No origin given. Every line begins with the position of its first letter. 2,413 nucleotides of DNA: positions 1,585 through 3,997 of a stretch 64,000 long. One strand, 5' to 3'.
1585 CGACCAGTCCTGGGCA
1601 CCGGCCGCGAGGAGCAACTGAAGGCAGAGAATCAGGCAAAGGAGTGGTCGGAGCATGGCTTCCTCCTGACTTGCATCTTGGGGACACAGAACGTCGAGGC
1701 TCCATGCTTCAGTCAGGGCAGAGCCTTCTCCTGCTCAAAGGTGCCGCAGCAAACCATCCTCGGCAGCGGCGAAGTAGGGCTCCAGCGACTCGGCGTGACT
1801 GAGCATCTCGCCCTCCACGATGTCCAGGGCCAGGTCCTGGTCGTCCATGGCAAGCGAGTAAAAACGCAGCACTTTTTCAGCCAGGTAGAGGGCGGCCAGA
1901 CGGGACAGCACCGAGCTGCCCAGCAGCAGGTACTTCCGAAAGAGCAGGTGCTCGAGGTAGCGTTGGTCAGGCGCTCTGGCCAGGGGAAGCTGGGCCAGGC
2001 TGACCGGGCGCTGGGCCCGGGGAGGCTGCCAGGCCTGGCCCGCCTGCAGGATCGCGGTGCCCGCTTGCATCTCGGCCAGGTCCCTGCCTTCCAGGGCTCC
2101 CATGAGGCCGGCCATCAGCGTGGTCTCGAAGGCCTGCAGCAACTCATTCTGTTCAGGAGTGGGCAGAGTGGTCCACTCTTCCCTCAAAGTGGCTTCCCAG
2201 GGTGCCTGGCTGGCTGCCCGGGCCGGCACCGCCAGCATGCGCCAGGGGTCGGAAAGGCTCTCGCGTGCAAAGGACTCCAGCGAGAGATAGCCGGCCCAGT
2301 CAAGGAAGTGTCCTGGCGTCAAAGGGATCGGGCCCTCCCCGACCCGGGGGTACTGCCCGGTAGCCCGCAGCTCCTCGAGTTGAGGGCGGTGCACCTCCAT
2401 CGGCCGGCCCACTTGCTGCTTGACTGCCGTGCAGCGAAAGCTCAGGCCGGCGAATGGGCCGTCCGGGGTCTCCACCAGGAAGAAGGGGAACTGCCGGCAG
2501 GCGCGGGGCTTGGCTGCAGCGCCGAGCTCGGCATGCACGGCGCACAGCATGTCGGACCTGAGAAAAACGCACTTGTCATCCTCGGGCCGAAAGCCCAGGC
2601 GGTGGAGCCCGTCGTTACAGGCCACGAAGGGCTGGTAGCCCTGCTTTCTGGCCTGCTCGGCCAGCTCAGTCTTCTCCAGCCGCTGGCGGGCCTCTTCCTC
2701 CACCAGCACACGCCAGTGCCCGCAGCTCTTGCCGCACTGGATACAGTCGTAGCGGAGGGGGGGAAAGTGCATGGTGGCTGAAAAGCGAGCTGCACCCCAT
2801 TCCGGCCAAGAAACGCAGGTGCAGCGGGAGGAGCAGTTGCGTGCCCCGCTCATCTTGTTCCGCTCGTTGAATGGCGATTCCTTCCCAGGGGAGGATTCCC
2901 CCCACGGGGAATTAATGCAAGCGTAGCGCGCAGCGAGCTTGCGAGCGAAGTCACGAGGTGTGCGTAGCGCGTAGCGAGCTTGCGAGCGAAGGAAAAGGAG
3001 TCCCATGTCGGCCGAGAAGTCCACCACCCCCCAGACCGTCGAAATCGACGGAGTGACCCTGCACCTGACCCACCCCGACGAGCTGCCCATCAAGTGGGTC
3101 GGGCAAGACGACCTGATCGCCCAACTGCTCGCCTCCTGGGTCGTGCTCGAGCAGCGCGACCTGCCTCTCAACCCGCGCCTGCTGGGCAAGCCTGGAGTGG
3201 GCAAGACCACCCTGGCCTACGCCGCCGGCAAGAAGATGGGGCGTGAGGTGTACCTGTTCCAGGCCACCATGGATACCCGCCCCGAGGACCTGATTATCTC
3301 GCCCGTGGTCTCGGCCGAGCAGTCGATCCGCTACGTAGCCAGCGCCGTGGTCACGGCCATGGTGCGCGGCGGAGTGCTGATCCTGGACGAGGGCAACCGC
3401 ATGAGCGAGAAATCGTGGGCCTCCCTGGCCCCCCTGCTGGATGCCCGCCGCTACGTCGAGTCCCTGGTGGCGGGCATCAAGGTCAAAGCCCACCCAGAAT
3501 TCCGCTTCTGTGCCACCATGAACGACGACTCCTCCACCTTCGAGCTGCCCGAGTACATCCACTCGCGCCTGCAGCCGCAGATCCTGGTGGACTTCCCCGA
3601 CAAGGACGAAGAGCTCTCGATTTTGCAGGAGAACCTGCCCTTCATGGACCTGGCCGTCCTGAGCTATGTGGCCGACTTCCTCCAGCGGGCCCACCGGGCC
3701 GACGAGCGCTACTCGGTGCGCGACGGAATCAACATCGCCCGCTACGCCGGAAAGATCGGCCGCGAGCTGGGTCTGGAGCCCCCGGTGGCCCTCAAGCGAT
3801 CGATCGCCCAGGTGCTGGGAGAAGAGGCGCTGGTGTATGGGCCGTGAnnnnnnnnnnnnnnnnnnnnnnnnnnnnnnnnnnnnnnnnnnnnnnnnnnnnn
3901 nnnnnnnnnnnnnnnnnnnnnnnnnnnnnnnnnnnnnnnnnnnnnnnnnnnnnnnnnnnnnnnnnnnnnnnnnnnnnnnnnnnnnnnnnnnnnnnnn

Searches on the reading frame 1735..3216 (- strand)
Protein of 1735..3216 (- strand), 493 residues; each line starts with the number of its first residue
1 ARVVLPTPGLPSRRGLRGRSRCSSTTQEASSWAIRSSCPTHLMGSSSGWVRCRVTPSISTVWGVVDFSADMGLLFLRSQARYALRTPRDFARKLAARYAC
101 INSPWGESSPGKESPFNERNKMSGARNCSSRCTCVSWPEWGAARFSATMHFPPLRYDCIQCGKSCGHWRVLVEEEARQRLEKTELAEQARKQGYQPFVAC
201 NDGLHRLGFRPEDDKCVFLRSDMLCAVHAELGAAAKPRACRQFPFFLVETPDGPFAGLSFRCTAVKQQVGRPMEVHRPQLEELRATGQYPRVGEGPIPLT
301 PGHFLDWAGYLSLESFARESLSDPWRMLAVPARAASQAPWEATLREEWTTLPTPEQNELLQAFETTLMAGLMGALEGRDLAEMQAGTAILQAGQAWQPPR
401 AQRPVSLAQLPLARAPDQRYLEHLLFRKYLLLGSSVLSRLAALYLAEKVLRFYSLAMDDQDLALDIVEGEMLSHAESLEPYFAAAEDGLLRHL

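Call 65: search_protein_families(library=pfam, proteins=[window:1735-3216:-], max_evalue=0.001)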
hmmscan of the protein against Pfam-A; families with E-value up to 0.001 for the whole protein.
window:1735-3216:- (493 aa): 1 family
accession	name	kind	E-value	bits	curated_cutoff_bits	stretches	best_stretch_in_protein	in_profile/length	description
PF03692.20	CxxCxxCC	-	3.2e-07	31.4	23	1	157-246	1-72/85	Putative zinc- or iron-chelating domain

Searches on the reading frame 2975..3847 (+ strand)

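Call 65: search_protein_families(library=pfam, proteins=[window:2975-3847:+], max_evalue=0.001)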
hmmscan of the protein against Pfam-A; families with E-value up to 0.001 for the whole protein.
window:2975-3847:+ (290 aa): 4 families
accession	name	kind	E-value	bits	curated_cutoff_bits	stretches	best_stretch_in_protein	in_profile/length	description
PF07728.20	AAA_5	-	9.6e-18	65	22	1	69-198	4-138/139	AAA domain (dynein-related subfamily)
PF07726.17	AAA_3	-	8.2e-08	32.6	27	1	70-196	5-126/131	ATPase family associated with various cellular activities (AAA)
PF00004.35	AAA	-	2.2e-06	28.6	21.2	1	69-205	3-129/131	ATPase family associated with various cellular activities (AAA)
PF05496.18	RuvB_N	-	0.00019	21.7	27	0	40-107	8-76/159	Holliday junction DNA helicase RuvB P-loop domain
